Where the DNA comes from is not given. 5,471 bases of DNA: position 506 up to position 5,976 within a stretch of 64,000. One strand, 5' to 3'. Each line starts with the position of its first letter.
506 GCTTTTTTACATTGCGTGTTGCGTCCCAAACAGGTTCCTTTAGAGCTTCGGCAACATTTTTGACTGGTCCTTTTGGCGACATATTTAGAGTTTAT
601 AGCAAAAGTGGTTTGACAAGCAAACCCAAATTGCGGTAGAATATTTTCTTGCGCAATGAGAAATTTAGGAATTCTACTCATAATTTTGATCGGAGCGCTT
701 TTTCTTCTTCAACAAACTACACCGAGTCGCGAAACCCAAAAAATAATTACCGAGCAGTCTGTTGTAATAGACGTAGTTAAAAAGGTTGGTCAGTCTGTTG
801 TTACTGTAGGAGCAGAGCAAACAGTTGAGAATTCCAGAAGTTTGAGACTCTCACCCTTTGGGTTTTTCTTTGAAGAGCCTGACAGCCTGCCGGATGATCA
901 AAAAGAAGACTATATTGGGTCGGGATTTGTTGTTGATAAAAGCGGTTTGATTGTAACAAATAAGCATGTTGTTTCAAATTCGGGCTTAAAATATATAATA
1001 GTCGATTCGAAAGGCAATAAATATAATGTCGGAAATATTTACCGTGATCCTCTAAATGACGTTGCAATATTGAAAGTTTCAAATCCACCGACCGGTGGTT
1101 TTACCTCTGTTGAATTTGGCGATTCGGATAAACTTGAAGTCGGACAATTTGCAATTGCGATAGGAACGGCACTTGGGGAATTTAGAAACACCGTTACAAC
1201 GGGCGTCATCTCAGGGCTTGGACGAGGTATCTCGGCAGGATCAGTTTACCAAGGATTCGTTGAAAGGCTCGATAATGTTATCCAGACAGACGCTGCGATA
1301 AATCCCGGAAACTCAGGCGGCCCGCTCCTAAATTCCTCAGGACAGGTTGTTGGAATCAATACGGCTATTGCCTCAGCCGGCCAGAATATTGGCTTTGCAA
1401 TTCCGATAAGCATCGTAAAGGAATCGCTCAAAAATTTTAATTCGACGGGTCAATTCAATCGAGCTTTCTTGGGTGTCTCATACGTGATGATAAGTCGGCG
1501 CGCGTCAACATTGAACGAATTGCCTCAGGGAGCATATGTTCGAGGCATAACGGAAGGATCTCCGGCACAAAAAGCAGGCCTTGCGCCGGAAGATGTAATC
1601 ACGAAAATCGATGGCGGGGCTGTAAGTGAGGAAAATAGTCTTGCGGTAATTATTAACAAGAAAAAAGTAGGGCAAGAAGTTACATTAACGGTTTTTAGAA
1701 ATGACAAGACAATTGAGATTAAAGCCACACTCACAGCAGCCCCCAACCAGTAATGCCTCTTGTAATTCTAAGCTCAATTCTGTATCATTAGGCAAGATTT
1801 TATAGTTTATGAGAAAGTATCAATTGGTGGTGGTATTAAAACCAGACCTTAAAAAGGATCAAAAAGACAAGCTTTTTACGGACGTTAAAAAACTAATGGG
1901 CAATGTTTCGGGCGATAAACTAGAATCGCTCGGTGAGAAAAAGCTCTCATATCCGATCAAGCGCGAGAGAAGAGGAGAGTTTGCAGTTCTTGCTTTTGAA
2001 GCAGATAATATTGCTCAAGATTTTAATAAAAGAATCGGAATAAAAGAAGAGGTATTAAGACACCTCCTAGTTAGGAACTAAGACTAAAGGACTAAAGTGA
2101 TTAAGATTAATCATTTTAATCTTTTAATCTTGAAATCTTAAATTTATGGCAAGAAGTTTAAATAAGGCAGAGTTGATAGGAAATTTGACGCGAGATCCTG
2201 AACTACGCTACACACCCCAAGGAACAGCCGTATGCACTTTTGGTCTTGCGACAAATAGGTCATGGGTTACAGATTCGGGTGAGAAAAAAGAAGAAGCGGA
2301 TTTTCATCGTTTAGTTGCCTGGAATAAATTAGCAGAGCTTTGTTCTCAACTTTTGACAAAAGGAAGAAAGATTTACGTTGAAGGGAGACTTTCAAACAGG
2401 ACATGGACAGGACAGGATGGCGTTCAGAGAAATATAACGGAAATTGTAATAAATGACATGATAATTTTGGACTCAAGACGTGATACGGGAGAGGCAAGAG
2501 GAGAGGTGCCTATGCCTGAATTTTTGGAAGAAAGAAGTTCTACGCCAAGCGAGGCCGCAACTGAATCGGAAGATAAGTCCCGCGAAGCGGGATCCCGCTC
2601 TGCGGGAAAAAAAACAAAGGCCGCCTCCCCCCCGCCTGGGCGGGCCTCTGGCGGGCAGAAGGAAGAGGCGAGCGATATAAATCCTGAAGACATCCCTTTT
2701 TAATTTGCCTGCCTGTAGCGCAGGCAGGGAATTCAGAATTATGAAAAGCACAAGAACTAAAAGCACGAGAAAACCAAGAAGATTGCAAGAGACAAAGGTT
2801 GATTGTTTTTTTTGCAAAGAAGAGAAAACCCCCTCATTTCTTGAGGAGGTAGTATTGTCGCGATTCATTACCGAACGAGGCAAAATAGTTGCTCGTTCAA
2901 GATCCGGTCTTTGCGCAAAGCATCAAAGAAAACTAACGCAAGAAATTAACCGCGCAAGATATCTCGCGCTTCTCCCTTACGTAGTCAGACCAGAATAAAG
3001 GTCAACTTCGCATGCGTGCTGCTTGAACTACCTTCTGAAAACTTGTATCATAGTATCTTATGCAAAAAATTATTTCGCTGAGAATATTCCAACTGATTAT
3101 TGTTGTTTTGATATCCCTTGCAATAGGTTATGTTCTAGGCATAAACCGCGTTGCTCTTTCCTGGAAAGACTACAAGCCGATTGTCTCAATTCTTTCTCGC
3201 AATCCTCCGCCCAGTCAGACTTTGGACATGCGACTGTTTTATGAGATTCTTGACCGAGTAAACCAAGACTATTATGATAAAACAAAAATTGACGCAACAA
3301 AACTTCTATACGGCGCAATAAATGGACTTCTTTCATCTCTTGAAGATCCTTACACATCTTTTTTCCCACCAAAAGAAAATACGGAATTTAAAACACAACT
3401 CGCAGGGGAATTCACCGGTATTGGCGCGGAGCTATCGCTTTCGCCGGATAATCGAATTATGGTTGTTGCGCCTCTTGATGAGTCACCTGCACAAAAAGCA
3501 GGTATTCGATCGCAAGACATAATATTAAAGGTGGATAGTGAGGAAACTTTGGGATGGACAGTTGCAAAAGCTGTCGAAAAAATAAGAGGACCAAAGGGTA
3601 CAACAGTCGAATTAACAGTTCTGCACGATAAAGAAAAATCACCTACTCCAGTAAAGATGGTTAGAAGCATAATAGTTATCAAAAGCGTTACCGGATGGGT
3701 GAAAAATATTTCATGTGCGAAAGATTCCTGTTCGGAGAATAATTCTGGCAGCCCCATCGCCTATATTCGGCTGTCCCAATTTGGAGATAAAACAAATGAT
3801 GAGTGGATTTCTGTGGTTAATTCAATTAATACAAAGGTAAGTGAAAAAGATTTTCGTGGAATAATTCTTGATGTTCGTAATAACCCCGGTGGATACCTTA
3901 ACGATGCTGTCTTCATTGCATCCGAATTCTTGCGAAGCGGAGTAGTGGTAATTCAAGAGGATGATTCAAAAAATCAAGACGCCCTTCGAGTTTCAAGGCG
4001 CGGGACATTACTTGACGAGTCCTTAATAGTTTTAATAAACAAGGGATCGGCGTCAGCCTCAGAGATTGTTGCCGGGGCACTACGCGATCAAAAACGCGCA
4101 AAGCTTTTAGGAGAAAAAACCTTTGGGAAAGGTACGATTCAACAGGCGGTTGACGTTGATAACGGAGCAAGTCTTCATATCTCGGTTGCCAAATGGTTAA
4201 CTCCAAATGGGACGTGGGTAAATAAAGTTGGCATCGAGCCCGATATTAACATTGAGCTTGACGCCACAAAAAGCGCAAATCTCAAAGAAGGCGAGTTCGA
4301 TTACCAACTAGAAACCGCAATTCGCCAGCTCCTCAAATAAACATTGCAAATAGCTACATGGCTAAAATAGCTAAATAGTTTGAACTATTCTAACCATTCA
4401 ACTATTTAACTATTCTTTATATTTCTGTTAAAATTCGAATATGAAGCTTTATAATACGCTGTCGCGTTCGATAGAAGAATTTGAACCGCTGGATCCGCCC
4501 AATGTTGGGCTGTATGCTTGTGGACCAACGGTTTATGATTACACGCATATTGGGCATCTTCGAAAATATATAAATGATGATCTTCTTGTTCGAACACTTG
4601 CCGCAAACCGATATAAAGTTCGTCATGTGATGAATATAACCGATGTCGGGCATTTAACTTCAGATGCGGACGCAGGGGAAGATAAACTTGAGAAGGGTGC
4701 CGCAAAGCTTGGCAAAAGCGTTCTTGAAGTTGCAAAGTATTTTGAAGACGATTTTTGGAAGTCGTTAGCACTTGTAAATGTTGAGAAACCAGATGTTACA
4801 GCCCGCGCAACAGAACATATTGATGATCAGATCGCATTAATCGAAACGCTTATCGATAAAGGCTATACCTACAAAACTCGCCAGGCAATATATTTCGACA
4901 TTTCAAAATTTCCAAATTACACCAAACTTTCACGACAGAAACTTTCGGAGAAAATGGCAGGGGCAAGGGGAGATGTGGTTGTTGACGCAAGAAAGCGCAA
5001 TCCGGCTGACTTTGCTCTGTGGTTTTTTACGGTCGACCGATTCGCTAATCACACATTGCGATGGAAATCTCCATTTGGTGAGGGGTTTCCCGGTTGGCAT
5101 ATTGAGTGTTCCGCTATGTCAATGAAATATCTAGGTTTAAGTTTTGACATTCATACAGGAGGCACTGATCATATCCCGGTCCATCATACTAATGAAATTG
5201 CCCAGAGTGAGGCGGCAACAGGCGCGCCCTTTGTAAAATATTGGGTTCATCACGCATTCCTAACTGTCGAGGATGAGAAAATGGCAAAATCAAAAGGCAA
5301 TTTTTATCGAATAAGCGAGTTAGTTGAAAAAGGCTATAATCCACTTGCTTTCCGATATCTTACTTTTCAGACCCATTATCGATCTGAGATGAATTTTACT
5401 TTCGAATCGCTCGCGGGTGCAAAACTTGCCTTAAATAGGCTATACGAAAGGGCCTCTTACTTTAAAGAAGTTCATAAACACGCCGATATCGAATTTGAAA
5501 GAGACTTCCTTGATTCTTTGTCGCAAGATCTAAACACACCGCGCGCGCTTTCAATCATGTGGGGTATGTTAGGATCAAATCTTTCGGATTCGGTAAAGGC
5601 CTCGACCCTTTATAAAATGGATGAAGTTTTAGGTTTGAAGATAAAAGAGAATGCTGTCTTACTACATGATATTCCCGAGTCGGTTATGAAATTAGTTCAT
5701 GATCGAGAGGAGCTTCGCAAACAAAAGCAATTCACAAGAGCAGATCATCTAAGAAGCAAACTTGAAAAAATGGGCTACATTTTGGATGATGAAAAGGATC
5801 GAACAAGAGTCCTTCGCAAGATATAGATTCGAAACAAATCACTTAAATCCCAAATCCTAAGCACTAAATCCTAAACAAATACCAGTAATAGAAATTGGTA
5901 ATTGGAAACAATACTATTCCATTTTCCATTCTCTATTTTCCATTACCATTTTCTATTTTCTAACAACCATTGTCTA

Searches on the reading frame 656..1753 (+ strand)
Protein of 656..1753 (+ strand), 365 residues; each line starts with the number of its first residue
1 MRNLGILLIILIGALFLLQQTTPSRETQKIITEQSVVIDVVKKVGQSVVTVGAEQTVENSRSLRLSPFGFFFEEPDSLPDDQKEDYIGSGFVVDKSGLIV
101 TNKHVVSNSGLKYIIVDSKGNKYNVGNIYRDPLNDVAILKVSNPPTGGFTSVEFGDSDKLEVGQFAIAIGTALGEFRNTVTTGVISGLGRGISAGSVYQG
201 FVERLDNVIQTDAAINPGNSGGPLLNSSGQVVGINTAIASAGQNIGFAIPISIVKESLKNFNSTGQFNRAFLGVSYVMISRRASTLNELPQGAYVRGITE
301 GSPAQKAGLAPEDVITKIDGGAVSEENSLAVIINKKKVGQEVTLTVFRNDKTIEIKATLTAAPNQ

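Call 85: search_protein_families(library=pfam, proteins=[window:656-1753:+], max_evalue=0.001)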
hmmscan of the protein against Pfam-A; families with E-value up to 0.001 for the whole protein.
window:656-1753:+ (365 aa): 7 families
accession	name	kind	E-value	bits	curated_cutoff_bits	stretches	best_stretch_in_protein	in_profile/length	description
PF13365.12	Trypsin_2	-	1.6e-29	104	27.6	1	88-234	1-144/144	Trypsin-like peptidase domain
PF00089.32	Trypsin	-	9.5e-20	71.8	20.6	1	86-255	25-217/220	Trypsin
PF13180.12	PDZ_2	-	4.3e-17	62.6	27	1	271-358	2-79/80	PDZ domain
PF00595.29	PDZ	-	1.7e-08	35.2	23.2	1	270-346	10-80/81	PDZ domain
PF17820.7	PDZ_6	-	3.1e-07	30.5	27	1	295-346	2-52/54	PDZ domain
PF04495.20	GRASP55_65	-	0.00019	22.2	27.7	1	291-353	43-105/138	GRASP55/65 PDZ-like domain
PF10459.15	Peptidase_S46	-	0.00034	19.9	22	0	211-247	626-664/698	Peptidase S46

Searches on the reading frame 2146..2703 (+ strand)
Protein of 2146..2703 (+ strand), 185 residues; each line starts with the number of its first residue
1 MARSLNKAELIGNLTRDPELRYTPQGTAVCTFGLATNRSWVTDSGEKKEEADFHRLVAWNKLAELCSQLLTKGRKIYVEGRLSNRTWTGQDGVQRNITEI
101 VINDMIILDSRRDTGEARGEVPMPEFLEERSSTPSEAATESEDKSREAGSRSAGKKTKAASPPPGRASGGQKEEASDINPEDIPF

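Call 85: search_protein_families(library=pfam, proteins=[window:2146-2703:+], max_evalue=0.001)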
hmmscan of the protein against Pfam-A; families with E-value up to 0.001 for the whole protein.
window:2146-2703:+ (185 aa): 2 families
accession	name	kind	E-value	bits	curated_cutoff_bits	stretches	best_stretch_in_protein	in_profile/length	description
PF00436.31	SSB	-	2e-35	121.4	26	1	5-106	1-102/104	Single-strand binding protein family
PF22657.2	SSB_1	-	0.00016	22.2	27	1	6-85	1-78/91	Another single-strand binding protein family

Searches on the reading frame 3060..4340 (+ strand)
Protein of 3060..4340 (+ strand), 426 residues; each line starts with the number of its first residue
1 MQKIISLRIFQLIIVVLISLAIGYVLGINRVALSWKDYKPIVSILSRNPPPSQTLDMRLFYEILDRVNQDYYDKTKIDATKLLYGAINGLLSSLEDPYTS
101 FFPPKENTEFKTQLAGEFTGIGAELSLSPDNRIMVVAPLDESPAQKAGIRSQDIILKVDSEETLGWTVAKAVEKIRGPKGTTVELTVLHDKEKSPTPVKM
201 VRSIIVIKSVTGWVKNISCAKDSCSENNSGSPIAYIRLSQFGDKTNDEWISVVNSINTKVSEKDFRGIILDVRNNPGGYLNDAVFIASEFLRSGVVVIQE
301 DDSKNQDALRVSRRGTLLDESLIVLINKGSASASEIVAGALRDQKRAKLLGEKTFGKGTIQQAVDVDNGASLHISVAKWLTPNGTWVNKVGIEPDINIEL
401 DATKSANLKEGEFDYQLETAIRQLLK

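Call 85: search_protein_families(library=pfam, proteins=[window:3060-4340:+], max_evalue=0.001)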
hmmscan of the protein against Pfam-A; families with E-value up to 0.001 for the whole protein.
window:3060-4340:+ (426 aa): 5 families
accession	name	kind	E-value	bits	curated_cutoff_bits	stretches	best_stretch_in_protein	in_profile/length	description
PF03572.23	Peptidase_S41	-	2.4e-49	167.5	24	1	233-398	2-165/165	Peptidase family S41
PF17820.7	PDZ_6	-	8.8e-11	41.8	27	1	135-187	2-52/54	PDZ domain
PF00595.29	PDZ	-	1.1e-08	35.8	23.2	1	120-188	11-81/81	PDZ domain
PF13180.12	PDZ_2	-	1.8e-08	35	27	1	121-198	3-78/80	PDZ domain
PF22694.1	CtpB_N-like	-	1.7e-06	28.8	27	1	63-101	44-80/85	Activating protease CtpB N-terminal domain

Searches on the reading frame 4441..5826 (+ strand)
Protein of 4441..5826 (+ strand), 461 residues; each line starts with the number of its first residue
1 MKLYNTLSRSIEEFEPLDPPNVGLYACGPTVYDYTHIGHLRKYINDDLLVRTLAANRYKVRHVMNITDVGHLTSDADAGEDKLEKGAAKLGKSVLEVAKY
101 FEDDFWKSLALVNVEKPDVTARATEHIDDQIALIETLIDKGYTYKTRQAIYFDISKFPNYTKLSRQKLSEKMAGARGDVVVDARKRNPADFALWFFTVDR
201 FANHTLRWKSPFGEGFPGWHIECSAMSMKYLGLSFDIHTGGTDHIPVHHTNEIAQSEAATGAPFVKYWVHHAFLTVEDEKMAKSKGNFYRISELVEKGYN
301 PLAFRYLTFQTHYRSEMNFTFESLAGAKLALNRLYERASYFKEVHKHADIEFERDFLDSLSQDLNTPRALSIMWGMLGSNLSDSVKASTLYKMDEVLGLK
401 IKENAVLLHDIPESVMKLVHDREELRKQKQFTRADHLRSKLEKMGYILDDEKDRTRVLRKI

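Call 85: search_protein_families(library=pfam, proteins=[window:4441-5826:+], max_evalue=0.001)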
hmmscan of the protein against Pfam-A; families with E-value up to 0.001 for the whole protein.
window:4441-5826:+ (461 aa): 4 families
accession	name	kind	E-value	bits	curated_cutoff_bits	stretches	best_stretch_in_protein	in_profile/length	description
PF01406.26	tRNA-synt_1e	-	1.6e-92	310.6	27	1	14-327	2-299/301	tRNA synthetases class I (C) catalytic domain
PF09334.17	tRNA-synt_1g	-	4.8e-11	42.5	20.1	1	246-324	293-371/391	tRNA synthetases class I (M)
PF01921.24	tRNA-synt_1f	-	2.5e-06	27.1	27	1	227-325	227-326/360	tRNA synthetases class I (K)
PF23493.1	CysS_C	-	6.5e-06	26.6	23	1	409-455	2-48/51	Cysteinyl-tRNA ligase anticodon binding domain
